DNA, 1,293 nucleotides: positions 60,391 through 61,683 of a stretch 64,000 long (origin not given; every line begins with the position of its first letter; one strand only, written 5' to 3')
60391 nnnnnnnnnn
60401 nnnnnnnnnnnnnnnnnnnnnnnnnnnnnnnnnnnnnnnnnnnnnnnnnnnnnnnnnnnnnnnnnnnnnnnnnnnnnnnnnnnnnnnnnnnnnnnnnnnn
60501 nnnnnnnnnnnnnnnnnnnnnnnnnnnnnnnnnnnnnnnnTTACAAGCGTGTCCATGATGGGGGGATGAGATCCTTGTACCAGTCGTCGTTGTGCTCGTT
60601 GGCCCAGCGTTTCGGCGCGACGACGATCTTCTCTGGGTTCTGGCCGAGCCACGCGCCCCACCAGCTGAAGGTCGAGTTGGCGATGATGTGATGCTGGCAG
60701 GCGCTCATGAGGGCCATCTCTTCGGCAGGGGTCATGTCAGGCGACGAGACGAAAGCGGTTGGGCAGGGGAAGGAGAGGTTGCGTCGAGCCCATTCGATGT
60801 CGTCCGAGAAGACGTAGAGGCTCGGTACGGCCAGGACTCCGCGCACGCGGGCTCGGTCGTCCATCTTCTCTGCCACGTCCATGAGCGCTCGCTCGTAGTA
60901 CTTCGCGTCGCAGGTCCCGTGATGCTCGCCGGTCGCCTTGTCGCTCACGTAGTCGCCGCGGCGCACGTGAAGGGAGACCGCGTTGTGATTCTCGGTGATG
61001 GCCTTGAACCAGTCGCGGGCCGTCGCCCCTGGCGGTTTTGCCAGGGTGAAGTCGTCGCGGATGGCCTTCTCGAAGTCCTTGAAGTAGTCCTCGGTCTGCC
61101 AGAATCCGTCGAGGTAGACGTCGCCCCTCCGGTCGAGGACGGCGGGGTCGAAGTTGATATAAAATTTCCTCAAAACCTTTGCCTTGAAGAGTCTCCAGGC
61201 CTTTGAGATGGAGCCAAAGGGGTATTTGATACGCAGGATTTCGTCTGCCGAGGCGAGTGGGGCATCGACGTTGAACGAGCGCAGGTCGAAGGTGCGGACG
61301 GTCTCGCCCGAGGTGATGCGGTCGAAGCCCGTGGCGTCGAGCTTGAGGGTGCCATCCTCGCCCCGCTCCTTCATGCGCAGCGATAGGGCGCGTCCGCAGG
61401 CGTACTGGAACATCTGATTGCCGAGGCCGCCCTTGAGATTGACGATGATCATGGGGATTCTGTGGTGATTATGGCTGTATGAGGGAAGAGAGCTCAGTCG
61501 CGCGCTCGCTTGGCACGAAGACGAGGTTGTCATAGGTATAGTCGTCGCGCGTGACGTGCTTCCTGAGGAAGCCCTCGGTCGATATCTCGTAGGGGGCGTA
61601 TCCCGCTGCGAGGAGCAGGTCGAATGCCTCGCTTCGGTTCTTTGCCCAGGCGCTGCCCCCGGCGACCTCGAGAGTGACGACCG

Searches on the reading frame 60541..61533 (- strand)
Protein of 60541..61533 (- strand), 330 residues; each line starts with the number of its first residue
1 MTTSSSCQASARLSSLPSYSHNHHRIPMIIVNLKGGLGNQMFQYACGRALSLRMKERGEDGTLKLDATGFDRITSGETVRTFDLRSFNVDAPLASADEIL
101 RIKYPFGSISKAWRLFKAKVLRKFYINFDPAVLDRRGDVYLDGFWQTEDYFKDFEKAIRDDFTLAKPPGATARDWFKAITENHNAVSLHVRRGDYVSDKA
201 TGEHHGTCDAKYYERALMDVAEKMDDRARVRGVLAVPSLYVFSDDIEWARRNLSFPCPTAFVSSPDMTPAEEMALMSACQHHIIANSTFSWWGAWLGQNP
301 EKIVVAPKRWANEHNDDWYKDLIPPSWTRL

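Call 58: search_protein_families(library=pfam, max_evalue=0.00001, proteins=[window:60541-61533:-])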
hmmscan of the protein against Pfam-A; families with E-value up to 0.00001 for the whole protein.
window:60541-61533:- (330 aa): 1 family
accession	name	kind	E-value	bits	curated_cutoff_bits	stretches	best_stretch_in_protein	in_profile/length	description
PF01531.22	Glyco_transf_11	-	1.8e-31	109.9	23.9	1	139-327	124-294/298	Glycosyl transferase family 11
